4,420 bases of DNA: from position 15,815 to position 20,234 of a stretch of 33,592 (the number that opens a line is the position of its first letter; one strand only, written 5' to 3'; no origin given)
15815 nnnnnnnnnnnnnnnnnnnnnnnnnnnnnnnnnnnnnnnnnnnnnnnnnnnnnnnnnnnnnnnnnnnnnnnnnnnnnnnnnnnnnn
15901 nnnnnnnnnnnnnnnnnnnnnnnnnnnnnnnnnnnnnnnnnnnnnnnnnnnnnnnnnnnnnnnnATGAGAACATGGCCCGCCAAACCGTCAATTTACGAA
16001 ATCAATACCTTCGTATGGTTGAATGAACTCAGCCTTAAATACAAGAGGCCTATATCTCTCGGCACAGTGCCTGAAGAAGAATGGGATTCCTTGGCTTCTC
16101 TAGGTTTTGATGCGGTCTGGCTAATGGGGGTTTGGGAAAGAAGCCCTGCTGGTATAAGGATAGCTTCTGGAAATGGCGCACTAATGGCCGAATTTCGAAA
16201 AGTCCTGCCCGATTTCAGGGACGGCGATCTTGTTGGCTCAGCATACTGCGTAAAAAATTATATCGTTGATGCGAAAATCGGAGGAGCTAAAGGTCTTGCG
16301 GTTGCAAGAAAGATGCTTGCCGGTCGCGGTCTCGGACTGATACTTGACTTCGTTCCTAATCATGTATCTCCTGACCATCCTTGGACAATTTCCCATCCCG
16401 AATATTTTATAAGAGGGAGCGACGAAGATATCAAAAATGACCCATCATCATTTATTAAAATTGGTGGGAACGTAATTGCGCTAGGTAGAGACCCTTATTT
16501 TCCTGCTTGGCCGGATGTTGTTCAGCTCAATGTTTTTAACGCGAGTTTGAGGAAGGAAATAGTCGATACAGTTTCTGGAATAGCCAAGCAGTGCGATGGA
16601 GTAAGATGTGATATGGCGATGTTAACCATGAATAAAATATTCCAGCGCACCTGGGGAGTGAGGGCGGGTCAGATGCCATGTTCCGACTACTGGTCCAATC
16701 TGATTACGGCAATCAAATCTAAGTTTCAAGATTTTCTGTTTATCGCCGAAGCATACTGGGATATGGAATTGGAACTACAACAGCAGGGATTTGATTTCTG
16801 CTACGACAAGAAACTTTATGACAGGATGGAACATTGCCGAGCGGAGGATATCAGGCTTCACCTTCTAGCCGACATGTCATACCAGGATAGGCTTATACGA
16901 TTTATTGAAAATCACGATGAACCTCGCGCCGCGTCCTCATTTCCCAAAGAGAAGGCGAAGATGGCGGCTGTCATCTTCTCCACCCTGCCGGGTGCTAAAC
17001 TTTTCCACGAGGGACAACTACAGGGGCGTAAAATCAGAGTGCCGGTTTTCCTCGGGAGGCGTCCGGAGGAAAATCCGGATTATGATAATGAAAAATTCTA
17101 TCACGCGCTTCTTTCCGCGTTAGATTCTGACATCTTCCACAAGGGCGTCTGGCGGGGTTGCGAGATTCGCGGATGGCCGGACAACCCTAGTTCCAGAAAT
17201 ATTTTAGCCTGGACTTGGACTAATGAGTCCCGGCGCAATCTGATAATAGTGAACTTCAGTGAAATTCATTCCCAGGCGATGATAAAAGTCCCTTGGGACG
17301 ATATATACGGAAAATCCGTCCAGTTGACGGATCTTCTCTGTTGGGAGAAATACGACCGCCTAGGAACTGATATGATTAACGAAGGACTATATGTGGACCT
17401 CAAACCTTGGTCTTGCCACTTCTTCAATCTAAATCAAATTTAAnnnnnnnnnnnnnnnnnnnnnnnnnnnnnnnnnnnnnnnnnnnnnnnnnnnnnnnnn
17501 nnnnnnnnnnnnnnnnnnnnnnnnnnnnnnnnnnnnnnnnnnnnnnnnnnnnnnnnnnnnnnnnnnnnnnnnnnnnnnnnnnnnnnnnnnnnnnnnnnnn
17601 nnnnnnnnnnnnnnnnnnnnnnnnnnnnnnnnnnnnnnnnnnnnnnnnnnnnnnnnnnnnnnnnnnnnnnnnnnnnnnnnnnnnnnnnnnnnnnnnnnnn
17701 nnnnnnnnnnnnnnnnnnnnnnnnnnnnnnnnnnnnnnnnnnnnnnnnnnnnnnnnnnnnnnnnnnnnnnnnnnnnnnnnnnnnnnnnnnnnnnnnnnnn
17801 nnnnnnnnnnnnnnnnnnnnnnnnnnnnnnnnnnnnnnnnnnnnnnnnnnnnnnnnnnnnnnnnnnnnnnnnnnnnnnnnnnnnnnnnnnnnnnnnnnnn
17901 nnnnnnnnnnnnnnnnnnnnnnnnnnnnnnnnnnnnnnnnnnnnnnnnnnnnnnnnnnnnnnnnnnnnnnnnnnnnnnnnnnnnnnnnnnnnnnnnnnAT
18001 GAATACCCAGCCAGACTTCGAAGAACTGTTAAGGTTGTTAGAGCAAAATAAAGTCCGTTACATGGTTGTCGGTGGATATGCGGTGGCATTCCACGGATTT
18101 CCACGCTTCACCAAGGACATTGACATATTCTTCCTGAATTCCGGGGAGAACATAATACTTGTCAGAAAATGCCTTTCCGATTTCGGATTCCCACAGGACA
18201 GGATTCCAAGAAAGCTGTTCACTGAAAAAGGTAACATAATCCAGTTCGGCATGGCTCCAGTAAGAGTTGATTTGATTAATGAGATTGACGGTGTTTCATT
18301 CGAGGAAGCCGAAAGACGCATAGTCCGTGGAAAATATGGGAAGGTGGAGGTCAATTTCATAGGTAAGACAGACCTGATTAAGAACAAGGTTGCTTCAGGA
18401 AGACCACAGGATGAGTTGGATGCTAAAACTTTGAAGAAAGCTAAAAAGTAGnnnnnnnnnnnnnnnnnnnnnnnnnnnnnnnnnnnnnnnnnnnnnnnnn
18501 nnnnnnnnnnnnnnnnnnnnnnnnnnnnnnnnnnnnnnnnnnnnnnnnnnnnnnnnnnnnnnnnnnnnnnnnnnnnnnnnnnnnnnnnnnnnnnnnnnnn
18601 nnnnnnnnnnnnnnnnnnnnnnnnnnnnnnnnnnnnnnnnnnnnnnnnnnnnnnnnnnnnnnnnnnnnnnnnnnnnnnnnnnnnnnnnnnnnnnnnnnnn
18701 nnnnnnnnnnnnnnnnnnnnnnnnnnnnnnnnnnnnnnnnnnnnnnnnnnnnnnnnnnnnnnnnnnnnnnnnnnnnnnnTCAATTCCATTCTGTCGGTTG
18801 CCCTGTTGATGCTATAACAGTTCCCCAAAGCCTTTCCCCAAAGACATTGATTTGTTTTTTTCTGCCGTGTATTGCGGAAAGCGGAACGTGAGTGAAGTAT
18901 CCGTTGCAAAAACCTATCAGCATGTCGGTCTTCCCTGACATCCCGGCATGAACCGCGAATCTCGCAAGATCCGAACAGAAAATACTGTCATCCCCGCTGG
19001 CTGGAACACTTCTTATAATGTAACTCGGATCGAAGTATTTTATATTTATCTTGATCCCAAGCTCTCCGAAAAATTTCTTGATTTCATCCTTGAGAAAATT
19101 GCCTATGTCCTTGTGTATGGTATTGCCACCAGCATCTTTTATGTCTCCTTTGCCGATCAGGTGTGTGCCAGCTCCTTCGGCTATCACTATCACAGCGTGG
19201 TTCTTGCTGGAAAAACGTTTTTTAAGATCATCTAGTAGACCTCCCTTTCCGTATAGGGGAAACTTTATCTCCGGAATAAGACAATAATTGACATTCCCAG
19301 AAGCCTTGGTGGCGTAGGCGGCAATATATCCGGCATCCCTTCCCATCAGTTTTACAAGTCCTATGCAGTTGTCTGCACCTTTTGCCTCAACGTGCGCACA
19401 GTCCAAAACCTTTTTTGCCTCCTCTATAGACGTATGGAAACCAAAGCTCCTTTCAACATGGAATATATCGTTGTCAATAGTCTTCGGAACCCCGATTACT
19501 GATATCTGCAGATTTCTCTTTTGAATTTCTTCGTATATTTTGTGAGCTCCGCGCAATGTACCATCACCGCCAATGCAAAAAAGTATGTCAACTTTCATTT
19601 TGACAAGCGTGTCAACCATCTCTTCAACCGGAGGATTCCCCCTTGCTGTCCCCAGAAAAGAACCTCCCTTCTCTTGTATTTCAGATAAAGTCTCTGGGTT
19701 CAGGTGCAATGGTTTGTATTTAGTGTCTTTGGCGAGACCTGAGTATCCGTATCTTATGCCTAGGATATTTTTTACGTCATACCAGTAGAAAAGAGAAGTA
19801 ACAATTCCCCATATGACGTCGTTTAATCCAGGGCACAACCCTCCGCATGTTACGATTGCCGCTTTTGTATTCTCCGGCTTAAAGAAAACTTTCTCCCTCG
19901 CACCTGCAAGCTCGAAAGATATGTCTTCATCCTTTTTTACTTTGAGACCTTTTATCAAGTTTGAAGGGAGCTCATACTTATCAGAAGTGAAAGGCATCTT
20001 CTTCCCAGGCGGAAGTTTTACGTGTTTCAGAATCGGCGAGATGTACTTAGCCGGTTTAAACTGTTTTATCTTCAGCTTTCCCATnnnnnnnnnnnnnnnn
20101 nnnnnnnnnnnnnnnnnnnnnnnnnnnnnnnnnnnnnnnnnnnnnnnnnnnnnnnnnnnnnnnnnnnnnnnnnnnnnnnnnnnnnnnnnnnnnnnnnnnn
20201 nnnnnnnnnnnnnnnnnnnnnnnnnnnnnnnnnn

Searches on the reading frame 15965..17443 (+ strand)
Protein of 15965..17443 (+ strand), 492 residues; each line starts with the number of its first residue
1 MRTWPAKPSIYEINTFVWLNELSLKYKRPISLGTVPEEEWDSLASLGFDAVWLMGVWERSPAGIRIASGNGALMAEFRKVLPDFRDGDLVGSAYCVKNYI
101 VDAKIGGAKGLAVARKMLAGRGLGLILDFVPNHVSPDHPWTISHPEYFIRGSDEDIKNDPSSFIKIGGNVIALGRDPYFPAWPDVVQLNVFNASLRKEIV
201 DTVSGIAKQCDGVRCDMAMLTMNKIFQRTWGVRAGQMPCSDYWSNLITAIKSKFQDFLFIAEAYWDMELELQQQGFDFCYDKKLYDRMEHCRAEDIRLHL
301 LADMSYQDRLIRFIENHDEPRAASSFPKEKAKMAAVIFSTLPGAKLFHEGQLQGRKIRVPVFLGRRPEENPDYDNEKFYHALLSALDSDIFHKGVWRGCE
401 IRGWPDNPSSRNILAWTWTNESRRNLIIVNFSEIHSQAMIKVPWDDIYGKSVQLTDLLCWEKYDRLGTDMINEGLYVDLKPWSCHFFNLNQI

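Call 41: search_protein_families(library=pfam, proteins=[window:15965-17443:+], max_evalue=0.001)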
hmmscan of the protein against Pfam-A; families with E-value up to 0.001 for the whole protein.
window:15965-17443:+ (492 aa): 1 family
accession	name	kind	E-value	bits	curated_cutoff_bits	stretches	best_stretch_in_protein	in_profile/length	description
PF00128.31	Alpha-amylase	-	8.3e-12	45.5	22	1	41-354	26-355/446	Alpha amylase, catalytic domain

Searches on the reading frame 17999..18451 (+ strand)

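Call 42: search_protein_families(library=pfam, proteins=[window:17999-18451:+], max_evalue=0.001)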
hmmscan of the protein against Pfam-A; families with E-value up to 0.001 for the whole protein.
window:17999-18451:+ (150 aa): 2 families
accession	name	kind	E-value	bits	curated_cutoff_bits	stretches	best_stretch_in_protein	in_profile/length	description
PF19502.5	DUF6036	-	2.1e-06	28.1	23.6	1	8-141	8-114/164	Nucleotidyltransferase of unknown function (DUF6036)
PF09970.15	DUF2204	-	1.7e-05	25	20.3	1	6-145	4-144/181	Nucleotidyl transferase of unknown function (DUF2204)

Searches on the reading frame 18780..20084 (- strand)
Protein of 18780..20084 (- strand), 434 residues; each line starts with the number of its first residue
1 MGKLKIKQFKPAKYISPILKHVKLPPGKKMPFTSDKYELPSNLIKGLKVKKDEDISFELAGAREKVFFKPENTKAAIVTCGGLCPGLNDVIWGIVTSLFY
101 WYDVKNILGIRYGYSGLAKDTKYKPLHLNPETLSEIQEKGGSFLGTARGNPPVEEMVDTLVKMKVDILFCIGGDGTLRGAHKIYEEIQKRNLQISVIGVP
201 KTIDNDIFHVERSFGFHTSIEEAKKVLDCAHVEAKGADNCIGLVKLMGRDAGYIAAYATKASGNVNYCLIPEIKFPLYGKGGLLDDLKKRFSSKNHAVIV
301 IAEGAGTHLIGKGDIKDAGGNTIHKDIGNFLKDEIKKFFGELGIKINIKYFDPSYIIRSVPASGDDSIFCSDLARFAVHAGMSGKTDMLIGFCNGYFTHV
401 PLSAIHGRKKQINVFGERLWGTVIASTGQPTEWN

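Call 41: search_protein_families(library=pfam, proteins=[window:18780-20084:-], max_evalue=0.001)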
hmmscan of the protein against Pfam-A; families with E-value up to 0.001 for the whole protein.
window:18780-20084:- (434 aa): 1 family
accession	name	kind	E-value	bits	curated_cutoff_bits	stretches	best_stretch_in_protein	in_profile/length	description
PF00365.25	PFK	-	1.7e-59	201.9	30.9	1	75-379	2-275/277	Phosphofructokinase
